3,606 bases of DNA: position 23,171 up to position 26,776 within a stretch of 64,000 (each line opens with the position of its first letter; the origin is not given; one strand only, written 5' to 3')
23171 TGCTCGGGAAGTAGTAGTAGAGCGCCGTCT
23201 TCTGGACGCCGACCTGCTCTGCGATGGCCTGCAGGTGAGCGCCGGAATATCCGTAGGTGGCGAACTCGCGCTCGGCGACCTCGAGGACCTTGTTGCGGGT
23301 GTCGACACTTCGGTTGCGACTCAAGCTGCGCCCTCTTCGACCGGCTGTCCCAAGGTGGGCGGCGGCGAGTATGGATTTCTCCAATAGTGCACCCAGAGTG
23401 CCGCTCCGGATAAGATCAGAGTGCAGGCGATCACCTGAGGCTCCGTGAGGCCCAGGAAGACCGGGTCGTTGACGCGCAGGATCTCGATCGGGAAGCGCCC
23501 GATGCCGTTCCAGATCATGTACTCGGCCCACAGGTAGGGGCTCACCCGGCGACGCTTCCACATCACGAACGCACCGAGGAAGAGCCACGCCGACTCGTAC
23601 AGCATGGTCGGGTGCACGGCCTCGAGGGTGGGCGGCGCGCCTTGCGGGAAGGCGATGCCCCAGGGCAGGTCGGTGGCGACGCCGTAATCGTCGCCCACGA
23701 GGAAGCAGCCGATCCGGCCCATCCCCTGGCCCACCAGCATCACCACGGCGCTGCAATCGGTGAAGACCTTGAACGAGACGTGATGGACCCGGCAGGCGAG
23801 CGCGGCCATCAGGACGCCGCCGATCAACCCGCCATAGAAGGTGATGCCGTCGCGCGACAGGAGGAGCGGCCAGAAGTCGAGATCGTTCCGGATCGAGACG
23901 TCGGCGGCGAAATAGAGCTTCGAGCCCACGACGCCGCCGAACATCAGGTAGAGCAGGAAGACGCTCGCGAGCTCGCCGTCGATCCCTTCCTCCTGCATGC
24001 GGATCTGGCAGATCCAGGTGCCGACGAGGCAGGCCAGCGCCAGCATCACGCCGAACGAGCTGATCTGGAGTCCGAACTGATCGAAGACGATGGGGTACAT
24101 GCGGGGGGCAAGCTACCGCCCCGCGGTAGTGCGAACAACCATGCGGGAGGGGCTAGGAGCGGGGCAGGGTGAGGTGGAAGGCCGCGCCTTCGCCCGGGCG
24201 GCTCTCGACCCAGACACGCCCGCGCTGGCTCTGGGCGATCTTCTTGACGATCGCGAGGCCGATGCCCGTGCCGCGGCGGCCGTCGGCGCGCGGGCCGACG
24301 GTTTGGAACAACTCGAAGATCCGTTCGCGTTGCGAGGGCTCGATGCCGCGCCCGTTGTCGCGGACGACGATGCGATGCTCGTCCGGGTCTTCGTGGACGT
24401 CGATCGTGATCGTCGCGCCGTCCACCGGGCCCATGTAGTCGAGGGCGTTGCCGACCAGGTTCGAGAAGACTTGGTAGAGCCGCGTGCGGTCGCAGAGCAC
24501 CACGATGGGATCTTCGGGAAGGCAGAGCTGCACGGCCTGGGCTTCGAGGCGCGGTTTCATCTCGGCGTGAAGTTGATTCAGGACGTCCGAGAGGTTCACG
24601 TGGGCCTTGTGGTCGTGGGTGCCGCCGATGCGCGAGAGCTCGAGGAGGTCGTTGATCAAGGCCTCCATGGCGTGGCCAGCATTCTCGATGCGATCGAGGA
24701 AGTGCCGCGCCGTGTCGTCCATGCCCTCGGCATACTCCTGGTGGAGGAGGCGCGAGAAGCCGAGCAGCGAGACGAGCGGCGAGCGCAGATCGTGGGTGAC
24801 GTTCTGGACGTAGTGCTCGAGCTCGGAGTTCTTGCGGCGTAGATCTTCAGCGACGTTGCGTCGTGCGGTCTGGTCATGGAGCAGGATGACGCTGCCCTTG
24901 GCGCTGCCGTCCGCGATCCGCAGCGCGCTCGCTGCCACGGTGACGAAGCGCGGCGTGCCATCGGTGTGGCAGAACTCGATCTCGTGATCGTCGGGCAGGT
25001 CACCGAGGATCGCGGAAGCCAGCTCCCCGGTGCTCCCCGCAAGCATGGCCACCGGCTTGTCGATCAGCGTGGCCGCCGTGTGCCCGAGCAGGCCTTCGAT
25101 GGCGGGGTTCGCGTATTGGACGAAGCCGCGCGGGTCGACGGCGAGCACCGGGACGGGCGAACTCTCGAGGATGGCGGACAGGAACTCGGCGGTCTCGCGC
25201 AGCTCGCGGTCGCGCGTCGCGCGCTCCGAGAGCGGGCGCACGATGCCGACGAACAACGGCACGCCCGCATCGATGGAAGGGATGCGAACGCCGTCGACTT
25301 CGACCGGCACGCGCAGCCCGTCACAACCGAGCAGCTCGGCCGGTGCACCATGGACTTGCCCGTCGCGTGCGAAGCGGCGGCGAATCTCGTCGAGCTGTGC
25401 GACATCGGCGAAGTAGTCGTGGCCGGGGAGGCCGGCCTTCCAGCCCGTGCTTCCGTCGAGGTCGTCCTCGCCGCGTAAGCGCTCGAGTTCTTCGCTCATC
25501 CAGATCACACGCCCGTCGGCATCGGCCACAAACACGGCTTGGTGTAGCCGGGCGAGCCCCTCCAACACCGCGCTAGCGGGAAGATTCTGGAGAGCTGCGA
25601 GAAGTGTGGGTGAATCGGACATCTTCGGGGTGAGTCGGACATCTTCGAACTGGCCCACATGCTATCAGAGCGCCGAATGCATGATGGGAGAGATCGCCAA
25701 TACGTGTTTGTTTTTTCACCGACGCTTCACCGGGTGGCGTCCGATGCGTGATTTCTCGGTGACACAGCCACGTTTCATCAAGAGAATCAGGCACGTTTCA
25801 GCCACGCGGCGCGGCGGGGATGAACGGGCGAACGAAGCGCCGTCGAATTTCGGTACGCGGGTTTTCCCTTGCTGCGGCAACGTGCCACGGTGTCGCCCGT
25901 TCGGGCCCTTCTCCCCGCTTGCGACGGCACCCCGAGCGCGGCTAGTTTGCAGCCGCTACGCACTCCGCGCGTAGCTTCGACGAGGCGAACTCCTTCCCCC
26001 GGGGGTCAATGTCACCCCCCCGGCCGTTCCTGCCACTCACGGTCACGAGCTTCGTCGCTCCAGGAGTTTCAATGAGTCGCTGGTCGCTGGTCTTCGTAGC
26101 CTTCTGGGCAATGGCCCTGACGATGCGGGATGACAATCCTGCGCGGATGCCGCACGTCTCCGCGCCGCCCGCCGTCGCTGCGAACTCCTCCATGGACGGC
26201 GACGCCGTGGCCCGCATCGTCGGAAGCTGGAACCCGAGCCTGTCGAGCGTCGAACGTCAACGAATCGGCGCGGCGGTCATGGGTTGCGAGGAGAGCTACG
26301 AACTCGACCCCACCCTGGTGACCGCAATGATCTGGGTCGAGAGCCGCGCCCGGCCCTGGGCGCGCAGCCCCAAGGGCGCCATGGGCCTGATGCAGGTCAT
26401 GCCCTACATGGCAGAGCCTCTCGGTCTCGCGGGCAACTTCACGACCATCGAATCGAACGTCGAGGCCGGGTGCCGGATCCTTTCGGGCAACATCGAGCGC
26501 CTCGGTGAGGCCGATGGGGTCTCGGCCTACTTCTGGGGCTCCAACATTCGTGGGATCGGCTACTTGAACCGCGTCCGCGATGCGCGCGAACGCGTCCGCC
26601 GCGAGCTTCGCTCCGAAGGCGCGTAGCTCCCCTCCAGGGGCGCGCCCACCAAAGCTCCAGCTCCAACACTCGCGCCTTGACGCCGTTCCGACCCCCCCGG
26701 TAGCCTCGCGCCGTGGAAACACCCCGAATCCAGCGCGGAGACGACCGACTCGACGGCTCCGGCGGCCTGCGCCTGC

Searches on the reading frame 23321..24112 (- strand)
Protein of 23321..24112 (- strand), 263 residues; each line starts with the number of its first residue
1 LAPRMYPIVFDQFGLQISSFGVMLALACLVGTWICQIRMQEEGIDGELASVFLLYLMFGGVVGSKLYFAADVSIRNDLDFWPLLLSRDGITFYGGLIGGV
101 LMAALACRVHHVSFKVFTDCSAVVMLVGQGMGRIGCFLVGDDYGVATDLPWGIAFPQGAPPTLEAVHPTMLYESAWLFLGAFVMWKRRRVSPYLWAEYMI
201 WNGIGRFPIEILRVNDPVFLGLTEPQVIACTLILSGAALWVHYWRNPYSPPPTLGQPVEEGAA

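Call 9: search_protein_families(library=ncbifam, proteins=[window:23321-24112:-], max_evalue=0.001)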
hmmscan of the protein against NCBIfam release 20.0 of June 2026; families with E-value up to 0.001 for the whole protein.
window:23321-24112:- (263 aa): 7 families
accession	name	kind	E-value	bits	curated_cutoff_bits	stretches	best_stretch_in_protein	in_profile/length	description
NF000778.0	PRK00052.3-4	equivalog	9.1e-36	123.8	334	1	7-239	3-240/252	prolipoprotein diacylglyceryl transferase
TIGR00544.1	lgt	equivalog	6.6e-28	97.9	118.9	1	3-237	8-259/280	prolipoprotein diacylglyceryl transferase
NF000777.0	PRK00052.3-2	equivalog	6.3e-20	71.9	558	1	78-229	102-260/310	prolipoprotein diacylglyceryl transferase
NF000784.0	PRK00052.4-5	subfamily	2.6e-16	59.6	409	1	5-162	1-160/298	prolipoprotein diacylglyceryl transferase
NF009611.0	PRK13108.1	equivalog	9.5e-12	44.6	636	1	16-218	22-249/476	prolipoprotein diacylglyceryl transferase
NF000779.0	PRK00052.3-5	equivalog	1e-09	38.6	405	1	4-152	5-155/257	prolipoprotein diacylglyceryl transferase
NF000775.0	PRK00052.2-5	equivalog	4e-08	32.9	428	1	52-185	68-210/288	prolipoprotein diacylglyceryl transferase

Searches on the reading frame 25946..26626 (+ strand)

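Call 9: search_protein_families(library=ncbifam, proteins=[window:25946-26626:+], max_evalue=0.001)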
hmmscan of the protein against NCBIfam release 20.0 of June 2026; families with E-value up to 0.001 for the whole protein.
window:25946-26626:+ (226 aa): 5 families
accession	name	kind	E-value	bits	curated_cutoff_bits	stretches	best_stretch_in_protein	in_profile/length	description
NF047373.1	BB0259_flg_lyt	exception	5.7e-06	25.4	234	1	115-155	556-596/705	flagellar assembly lytic transglycosylase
NF008112.0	PRK10859.1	equivalog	0.00019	20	354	1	118-188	299-368/483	membrane-bound lytic murein transglycosylase MltF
NF008670.0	PRK11671.1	equivalog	0.00031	20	375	1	113-156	198-241/359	membrane-bound lytic murein transglycosylase MltC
NF012014.0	PRK15470.1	equivalog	0.00045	19.9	233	1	115-152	47-84/203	membrane-bound lytic murein transglycosylase EmtA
NF008631.0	PRK11619.1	equivalog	0.00046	18.7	536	1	126-157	498-529/644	murein transglycosylase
